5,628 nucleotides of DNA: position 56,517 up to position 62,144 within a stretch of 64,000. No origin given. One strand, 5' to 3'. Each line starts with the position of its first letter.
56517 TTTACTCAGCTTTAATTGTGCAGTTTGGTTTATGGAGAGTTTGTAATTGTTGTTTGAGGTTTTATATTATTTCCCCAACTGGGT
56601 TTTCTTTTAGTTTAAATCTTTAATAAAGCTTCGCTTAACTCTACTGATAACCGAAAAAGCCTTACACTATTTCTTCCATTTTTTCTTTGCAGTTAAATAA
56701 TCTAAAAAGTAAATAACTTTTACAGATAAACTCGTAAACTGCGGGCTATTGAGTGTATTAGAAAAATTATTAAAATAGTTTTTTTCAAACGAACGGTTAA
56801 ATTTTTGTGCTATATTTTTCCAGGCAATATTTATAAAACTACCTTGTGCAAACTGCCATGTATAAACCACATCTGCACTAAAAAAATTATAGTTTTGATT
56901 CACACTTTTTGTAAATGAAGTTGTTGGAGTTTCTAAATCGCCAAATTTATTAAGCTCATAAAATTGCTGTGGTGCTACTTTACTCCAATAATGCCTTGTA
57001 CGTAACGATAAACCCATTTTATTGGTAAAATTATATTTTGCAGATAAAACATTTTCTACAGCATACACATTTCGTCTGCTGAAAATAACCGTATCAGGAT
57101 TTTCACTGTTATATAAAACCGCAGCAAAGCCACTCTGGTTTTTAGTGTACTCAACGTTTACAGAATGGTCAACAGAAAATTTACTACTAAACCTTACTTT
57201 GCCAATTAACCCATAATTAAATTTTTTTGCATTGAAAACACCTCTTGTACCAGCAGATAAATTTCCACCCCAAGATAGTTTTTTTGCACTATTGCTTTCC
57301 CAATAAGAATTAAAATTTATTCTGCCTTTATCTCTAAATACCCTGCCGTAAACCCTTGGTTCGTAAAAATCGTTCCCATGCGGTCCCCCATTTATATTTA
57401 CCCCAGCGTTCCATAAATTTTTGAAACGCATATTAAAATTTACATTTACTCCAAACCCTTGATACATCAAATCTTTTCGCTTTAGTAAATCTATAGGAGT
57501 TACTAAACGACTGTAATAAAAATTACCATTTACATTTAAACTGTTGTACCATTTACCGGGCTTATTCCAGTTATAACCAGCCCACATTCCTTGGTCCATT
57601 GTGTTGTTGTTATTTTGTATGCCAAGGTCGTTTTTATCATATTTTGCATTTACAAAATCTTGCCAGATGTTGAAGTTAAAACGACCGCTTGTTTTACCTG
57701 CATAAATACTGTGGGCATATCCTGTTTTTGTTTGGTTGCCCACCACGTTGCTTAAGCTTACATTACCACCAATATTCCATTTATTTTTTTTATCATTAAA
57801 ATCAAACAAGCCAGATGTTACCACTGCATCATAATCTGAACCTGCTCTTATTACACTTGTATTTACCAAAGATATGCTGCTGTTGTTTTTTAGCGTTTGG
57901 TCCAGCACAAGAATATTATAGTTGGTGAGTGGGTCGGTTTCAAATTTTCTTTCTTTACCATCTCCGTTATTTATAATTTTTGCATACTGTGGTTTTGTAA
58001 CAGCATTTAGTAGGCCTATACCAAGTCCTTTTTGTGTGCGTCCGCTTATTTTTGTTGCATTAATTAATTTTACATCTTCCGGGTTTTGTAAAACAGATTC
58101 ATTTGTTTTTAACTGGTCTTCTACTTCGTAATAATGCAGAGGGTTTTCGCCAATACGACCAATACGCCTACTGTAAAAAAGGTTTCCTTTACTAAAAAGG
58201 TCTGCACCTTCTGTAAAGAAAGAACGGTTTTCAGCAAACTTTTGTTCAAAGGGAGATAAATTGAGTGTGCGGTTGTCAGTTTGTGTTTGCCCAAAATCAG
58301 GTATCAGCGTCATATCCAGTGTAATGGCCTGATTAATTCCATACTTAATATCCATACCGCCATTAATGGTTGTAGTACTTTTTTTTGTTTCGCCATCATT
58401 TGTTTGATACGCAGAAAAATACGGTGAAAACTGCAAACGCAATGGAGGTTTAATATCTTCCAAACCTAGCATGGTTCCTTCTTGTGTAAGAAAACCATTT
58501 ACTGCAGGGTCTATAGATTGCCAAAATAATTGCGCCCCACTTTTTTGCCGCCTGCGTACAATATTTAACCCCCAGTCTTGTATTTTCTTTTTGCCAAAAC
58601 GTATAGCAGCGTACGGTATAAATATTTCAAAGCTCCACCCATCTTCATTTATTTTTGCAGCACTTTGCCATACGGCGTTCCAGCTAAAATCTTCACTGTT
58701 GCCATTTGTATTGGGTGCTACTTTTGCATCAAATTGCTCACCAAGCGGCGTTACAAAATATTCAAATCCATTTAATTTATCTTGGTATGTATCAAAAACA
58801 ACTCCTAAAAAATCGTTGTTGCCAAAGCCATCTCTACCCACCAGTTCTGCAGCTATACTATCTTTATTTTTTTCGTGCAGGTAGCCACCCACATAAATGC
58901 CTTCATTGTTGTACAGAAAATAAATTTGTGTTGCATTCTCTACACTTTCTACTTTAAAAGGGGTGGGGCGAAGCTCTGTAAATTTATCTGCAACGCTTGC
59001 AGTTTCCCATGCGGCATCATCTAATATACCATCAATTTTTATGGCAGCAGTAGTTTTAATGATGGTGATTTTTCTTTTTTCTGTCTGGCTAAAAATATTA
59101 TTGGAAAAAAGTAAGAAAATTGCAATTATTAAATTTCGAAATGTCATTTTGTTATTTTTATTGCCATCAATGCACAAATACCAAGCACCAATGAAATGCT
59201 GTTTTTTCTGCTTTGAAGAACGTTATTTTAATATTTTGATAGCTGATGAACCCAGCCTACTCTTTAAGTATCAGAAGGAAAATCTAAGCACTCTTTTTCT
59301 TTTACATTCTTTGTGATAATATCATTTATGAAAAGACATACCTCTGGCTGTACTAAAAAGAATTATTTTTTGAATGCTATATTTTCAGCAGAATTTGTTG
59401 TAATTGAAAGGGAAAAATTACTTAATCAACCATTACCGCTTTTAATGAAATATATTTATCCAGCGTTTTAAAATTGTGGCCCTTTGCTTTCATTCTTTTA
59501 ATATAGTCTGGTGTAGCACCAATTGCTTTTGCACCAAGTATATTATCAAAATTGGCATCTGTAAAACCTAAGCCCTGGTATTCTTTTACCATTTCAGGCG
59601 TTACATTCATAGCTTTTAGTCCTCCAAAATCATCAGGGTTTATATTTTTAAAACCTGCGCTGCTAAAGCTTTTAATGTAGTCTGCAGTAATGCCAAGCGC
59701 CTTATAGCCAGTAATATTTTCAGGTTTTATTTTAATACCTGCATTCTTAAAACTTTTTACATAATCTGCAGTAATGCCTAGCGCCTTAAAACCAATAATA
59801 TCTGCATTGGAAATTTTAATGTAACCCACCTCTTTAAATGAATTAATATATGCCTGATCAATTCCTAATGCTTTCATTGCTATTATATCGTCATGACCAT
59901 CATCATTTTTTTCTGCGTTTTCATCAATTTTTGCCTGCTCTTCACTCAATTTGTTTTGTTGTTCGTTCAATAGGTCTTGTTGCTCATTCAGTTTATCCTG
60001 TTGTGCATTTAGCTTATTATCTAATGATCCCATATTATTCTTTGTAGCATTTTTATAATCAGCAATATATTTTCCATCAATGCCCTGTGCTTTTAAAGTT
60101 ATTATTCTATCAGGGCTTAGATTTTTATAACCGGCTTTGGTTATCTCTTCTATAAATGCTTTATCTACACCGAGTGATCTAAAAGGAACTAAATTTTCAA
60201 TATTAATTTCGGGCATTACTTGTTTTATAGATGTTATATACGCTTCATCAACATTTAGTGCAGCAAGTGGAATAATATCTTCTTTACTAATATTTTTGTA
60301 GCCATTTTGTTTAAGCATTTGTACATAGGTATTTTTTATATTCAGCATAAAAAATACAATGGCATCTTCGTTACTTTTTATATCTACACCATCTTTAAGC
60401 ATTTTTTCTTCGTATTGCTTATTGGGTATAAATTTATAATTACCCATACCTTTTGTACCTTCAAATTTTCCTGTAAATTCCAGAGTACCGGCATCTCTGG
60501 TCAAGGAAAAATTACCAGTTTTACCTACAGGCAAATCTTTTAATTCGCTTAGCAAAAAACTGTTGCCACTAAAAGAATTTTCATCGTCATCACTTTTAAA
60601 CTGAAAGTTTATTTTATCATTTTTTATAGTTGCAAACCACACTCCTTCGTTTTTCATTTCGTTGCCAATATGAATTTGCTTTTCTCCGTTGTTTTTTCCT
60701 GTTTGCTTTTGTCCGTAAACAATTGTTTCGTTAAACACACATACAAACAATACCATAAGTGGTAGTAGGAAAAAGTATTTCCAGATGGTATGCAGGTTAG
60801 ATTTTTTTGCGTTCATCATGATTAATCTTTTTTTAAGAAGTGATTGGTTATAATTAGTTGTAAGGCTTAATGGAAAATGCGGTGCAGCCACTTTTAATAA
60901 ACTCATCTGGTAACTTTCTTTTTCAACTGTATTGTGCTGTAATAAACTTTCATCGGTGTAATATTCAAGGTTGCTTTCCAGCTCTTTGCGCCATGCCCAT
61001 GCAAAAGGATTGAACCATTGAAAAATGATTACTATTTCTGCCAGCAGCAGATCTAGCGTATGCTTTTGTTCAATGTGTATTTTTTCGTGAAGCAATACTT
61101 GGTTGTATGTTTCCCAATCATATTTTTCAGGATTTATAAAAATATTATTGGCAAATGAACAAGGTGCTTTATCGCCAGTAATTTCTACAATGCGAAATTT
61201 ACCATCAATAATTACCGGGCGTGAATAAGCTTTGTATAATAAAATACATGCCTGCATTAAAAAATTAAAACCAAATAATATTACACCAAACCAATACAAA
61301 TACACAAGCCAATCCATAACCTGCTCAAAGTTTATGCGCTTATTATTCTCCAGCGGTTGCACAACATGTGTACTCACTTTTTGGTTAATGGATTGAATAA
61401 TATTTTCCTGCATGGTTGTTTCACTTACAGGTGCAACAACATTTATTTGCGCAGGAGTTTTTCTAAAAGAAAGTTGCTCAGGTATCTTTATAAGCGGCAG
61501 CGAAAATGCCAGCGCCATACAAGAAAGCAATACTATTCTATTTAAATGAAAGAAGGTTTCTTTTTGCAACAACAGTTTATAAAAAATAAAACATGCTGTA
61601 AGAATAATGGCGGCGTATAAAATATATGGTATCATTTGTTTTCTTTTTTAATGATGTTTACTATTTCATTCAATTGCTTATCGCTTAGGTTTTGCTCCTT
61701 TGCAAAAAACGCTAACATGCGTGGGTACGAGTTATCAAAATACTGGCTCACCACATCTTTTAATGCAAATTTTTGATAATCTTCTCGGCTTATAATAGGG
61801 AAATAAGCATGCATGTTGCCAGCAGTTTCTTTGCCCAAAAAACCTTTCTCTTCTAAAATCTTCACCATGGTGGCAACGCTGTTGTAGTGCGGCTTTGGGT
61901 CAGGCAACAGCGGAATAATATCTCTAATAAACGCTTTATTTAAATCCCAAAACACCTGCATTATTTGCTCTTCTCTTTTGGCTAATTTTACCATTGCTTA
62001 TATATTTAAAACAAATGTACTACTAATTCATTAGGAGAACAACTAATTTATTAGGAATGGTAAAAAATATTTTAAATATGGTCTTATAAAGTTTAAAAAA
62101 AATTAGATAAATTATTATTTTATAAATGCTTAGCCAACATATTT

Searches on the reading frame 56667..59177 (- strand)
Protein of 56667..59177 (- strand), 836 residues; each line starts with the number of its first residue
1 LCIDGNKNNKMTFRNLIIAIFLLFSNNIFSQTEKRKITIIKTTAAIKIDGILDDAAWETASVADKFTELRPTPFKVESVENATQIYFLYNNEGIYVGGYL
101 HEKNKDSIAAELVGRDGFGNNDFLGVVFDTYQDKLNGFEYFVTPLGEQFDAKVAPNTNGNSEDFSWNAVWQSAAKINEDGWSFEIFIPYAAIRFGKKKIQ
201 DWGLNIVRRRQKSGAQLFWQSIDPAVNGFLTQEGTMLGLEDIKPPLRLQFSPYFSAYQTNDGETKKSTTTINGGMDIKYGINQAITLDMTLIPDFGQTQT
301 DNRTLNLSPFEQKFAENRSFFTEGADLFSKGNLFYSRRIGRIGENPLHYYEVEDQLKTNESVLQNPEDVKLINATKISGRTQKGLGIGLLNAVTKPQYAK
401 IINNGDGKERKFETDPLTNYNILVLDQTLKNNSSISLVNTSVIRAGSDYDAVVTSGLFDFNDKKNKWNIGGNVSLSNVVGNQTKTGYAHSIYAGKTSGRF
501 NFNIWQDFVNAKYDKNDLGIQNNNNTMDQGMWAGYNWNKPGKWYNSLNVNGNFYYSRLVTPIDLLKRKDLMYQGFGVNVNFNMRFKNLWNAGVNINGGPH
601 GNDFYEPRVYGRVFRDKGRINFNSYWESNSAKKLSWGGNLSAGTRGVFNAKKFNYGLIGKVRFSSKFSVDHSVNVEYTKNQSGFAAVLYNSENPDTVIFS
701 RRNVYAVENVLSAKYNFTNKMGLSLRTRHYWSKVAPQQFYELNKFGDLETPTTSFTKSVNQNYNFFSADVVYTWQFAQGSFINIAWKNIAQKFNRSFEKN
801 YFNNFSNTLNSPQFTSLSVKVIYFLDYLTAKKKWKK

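Call 25: search_protein_families(library=pfam, proteins=[window:56667-59177:-])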
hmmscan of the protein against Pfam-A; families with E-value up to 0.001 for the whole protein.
window:56667-59177:- (836 aa): 1 family
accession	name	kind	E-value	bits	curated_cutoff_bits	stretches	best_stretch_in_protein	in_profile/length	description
PF19313.5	DUF5916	-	1.9e-193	644.8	22.6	1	244-833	1-571/572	Domain of unknown function (DUF5916)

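Call 30: find_homologous_proteins(query=window:56667-59147:-, max_evalue=1e-50)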
Query window:56667-59147:- (826 aa): 7995 proteins with E <= 1e-50 among 8000 candidates; the best 120 are listed.
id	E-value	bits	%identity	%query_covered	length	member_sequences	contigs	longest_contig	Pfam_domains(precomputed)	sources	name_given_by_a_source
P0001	0.0e+0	1707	89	100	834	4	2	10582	PF19313.6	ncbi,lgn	-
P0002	0.0e+0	1616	84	100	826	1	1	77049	PF19313.6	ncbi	-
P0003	0.0e+0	1346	71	99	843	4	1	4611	PF19313.6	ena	-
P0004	0.0e+0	1344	70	99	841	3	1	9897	PF19313.6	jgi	jgi:hypothetical protein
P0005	0.0e+0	1343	70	100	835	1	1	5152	PF19313.6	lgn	-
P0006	0.0e+0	1329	71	100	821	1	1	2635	PF19313.6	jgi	jgi:hypothetical protein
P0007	0.0e+0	1321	70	100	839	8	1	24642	PF19313.6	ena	-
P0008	0.0e+0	1321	70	99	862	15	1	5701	PF19313.6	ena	-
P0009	0.0e+0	1319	70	99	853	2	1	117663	PF19313.6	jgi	jgi:hypothetical protein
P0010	0.0e+0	1311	68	100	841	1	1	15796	PF19313.6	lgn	-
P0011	0.0e+0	1309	69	100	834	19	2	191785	PF19313.6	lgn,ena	-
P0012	0.0e+0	1308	68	99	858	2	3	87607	PF19313.6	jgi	jgi:hypothetical protein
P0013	0.0e+0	1298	69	99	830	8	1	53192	PF19313.6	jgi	-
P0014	0.0e+0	1298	69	99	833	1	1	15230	PF19313.6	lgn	-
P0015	0.0e+0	1297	68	100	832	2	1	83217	PF19313.6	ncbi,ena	-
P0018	0.0e+0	1296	69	100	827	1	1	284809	PF19313.6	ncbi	-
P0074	0.0e+0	1264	68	99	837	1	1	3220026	PF19313.6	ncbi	ncbi:MAG: DUF5916 domain-containing protein [Ferruginibacter sp.]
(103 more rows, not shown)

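Call 31: find_encoding_contigs(protein=P0001, flank=10000, max_places=4)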
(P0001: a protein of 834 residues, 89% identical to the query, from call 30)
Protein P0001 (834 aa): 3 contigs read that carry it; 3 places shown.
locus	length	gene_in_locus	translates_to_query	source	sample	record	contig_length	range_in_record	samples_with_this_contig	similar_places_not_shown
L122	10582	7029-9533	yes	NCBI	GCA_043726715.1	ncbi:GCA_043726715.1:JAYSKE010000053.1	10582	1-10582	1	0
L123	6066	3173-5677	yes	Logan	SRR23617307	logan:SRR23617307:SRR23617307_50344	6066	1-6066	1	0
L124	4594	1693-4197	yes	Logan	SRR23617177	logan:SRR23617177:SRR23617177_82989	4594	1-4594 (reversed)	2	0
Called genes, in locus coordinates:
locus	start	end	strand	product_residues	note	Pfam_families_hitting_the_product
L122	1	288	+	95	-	?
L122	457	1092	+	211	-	PF14127:DUF4294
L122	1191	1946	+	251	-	PF02585:PIG-L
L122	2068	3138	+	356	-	PF00487:FA_desaturase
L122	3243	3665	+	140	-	-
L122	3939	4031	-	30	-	-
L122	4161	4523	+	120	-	PF03965:Penicillinase_R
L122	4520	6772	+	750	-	PF05569:Peptidase_M56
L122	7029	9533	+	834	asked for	PF19313:DUF5916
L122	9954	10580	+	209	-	?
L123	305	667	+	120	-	PF03965:Penicillinase_R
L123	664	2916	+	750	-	PF05569:Peptidase_M56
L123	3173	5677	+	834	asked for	PF19313:DUF5916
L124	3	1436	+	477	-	?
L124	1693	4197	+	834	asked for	PF19313:DUF5916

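Call 32: find_encoding_contigs(protein=P0002, flank=10000, max_places=4)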
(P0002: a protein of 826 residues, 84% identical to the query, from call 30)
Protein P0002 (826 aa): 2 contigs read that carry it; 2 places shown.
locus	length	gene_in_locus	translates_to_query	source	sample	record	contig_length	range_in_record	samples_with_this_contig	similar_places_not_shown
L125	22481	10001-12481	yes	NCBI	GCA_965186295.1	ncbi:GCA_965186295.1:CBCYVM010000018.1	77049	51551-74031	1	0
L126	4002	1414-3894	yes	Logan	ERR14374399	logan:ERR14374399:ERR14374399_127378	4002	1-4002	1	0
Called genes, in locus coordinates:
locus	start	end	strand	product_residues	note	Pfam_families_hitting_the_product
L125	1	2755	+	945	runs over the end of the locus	PF13620:CarboxypepD_reg, PF14686:fn3_3 (faint), PF00593:TonB_dep_Rec_b-barrel, PF14905:OMP_b-brl_3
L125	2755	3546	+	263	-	PF09697:Porph_ging (faint), PF22252:PNGase_F-II_N (weak)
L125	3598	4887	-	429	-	PF17116:T9SS_plug_1st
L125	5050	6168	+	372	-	PF12704:MacB_PCD, PF02687:FtsX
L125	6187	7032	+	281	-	PF00756:Esterase, PF12146:Hydrolase_4 (weak)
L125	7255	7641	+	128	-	PF03965:Penicillinase_R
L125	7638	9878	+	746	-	PF05569:Peptidase_M56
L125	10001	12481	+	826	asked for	PF19313:DUF5916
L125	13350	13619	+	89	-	PF03551:PadR, PF13601:HTH_34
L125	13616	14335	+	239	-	-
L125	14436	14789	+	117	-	-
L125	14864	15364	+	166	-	-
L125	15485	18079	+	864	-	PF01103:Omp85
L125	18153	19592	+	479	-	PF00919:UPF0004, PF04055:Radical_SAM, PF01938:TRAM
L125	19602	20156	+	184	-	-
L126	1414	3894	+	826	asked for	PF19313:DUF5916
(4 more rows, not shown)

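Call 60: find_encoding_contigs(protein=P0074, flank=10000, max_places=2)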
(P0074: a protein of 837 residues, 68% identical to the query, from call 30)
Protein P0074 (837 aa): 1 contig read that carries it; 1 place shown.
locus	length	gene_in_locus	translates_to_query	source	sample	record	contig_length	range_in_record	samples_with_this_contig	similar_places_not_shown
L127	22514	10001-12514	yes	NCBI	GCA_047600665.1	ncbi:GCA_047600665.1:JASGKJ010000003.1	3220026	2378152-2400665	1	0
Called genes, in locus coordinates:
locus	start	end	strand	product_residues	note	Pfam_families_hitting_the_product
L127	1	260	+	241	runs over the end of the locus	PF03309:Pan_kinase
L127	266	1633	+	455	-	-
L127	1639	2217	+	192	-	PF06835:LptC (weak)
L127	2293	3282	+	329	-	PF00248:Aldo_ket_red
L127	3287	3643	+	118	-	PF03960:ArsC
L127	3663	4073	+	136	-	PF02566:OsmC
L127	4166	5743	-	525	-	PF00083:Sugar_tr, PF06609:TRI12 (weak), PF07690:MFS_1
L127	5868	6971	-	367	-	PF00364:Biotin_lipoyl (faint), PF25917:BSH_RND (weak), PF25919:BSH_CusB (faint), PF25954:Beta-barrel_RND_2 (weak)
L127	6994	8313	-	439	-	PF02321:OEP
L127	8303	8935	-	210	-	PF00440:TetR_N, PF08359:TetR_C_4 (weak), PF17932:TetR_C_24 (weak), PF17938:TetR_C_29 (weak)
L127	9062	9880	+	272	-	PF00106:adh_short, PF08659:KR, PF13561:adh_short_C2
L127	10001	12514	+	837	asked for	PF19313:DUF5916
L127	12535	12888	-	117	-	-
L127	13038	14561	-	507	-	PF01336:tRNA_anti-codon, PF00152:tRNA-synt_2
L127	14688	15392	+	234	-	PF13852:DUF4197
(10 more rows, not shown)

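Call 61: find_encoding_contigs(protein=P0018, flank=10000, max_places=2)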
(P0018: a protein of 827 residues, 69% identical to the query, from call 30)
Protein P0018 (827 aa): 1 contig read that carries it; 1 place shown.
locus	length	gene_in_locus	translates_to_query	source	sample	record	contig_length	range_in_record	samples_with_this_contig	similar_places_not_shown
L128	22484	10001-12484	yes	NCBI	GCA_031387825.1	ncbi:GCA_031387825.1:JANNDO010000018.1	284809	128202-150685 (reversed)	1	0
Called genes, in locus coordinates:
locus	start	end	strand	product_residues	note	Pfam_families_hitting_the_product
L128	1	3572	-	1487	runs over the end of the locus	PF01839:FG-GAP (weak), PF01839:FG-GAP, PF13517:FG-GAP_3 (weak), PF01839:FG-GAP, PF13517:FG-GAP_3 (weak), PF01839:FG-GAP, PF01839:FG-GAP, PF18962:Por_Secre_tail, +3 more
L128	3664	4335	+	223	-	PF02190:LON_substr_bdg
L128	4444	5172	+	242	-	PF03309:Pan_kinase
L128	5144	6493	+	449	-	-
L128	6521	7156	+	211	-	-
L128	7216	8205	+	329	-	PF00248:Aldo_ket_red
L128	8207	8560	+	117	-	PF03960:ArsC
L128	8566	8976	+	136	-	PF02566:OsmC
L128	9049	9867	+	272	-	PF00106:adh_short, PF08659:KR, PF13561:adh_short_C2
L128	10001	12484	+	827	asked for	PF19313:DUF5916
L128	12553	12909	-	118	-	-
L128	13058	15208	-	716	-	PF26549:Tricorn_N, PF00930:DPPIV_N, PF07676:PD40 (faint), PF02129:Peptidase_S15, PF20434:BD-FAE (faint), PF00326:Peptidase_S9, PF01738:DLH (faint)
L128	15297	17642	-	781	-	PF13088:BNR_2 (faint), PF14870:PSII_BNR (faint), PF25852:DUF6242_C (faint), PF02012:BNR (faint), PF03174:CHB_HEX_C (faint), PF15902:Sortilin-Vps10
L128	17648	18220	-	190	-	PF00160:Pro_isomerase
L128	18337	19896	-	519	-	PF01336:tRNA_anti-codon, PF00152:tRNA-synt_2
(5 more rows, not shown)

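Call 62: find_encoding_contigs(protein=P0009, flank=10000, max_places=2)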
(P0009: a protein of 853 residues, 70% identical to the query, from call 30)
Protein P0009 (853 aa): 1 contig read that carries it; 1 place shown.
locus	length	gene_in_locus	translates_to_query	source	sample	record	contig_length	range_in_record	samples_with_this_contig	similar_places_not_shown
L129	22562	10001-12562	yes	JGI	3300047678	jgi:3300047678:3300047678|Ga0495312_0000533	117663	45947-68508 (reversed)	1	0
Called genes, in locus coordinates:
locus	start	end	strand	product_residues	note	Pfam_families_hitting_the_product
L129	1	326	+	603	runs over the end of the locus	PF00009:GTP_EFTU, PF01926:MMR_HSR1 (faint), PF22042:EF-G_D2, PF03144:GTP_EFTU_D2, PF00679:EFG_C, PF21018:BipA_C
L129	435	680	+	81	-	-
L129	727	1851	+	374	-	-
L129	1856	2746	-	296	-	PF03308:MeaB, PF13555:AAA_29 (weak), PF00009:GTP_EFTU (faint), PF02492:cobW (faint)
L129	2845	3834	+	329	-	PF00535:Glycos_transf_2, PF10111:Glyco_tranf_2_2 (faint), PF13506:Glyco_transf_21 (faint), PF13641:Glyco_tranf_2_3, PF13632:Glyco_trans_2_3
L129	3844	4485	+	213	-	PF02190:LON_substr_bdg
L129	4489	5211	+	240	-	PF03309:Pan_kinase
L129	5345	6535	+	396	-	-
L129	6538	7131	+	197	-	PF06835:LptC (weak)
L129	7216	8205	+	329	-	PF00248:Aldo_ket_red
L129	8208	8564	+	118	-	PF03960:ArsC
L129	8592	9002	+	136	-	PF02566:OsmC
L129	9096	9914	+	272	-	PF00106:adh_short, PF08659:KR, PF13561:adh_short_C2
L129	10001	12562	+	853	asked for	PF19313:DUF5916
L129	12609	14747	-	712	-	PF26550:Tricorn_2nd (faint), PF26549:Tricorn_N, PF00930:DPPIV_N, PF07676:PD40 (faint), PF02129:Peptidase_S15, PF20434:BD-FAE (faint), PF00326:Peptidase_S9, PF01738:DLH (weak)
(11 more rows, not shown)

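Call 67: list_cluster_members(proteins=[P0001, P0002])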
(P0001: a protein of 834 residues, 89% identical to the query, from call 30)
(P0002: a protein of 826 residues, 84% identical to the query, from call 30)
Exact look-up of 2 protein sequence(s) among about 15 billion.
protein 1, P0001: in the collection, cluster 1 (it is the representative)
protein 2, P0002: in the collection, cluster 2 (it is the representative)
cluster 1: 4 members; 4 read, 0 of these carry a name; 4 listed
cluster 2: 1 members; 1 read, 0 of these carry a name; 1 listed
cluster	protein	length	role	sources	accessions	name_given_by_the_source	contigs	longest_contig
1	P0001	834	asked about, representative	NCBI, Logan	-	-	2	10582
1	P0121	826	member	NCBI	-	-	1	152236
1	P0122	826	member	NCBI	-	-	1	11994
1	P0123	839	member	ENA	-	-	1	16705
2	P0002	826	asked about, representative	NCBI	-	-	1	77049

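Call 68: find_encoding_contigs(protein=window:56667-59147:-, flank=10000, max_places=6)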
Protein window:56667-59147:- (826 aa): no gene with exactly this product is on record in the collection.

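Call 70: find_encoding_contigs(protein=P0122, flank=10000, max_places=3)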
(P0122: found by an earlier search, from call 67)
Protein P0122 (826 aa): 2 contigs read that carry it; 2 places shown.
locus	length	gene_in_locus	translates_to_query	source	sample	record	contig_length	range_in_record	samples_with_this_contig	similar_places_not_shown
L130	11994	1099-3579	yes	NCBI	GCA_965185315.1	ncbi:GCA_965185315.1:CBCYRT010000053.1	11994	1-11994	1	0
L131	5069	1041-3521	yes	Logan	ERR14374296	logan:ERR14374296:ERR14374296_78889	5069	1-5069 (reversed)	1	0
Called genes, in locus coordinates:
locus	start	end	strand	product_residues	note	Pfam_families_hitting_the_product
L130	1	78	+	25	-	?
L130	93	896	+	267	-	-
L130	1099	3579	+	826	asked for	PF19313:DUF5916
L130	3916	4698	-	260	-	PF02592:Vut_1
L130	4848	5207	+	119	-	-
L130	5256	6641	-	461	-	PF02163:Peptidase_M50, PF00595:PDZ (faint), PF14685:PDZ_Tricorn (faint), PF13180:PDZ_2 (weak), PF17820:PDZ_6 (weak)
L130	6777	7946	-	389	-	PF02670:DXP_reductoisom, PF08436:DXP_redisom_C, PF13288:DXPR_C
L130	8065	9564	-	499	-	PF03321:GH3, PF23571:GH3_M, PF23572:GH3_C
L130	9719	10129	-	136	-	PF14076:DUF4258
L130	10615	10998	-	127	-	PF01850:PIN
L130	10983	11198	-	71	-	-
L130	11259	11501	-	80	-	PF01381:HTH_3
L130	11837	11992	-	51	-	?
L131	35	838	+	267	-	-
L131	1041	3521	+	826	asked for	PF19313:DUF5916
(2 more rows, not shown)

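Call 71: find_encoding_contigs(protein=P0123, flank=10000, max_places=3)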
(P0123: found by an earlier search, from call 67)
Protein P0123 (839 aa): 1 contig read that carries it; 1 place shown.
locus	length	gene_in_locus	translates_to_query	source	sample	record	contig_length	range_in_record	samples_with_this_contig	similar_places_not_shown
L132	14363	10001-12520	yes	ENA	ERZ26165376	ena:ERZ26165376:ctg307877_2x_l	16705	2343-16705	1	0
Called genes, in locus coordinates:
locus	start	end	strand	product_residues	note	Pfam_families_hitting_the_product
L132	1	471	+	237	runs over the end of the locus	PF13668:Ferritin_2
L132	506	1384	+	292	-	PF13668:Ferritin_2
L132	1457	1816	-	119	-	PF00403:HMA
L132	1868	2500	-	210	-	PF00156:Pribosyltran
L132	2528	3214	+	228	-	PF00293:NUDIX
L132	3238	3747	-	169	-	PF14376:Haem_bd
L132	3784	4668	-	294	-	PF01963:TraB_PrgY_gumN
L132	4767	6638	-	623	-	PF20695:UbiD_N, PF01977:UbiD, PF20696:UbiD_C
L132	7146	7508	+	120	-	PF03965:Penicillinase_R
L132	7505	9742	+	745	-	PF05569:Peptidase_M56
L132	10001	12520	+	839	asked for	PF19313:DUF5916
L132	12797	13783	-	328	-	PF02779:Transket_pyr, PF02780:Transketolase_C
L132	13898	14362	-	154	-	?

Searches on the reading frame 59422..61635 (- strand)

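Call 25: search_protein_families(library=pfam, proteins=[window:59422-61635:-])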
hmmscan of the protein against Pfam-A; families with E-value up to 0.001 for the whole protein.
window:59422-61635:- (737 aa): 1 family
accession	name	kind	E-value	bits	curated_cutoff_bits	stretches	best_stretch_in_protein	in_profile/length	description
PF05569.17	Peptidase_M56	-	7.3e-13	48.8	31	1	12-273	18-295/296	BlaR1 peptidase M56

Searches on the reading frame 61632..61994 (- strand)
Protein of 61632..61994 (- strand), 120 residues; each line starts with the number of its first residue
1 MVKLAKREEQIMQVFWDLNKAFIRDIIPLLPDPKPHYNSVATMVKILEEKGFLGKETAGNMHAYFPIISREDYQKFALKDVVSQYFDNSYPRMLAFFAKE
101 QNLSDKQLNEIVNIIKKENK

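Call 25: search_protein_families(library=pfam, proteins=[window:61632-61994:-])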
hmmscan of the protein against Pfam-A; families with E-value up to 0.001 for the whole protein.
window:61632-61994:- (120 aa): 1 family
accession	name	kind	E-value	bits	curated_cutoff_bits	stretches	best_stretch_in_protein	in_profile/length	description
PF03965.22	Penicillinase_R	-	7.6e-30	104.1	22.6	1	5-116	2-114/115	Penicillinase repressor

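Call 26: find_encoding_contigs(protein=window:61632-61994:-, flank=3000, max_places=10)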
Protein window:61632-61994:- (120 aa): no gene with exactly this product is on record in the collection.
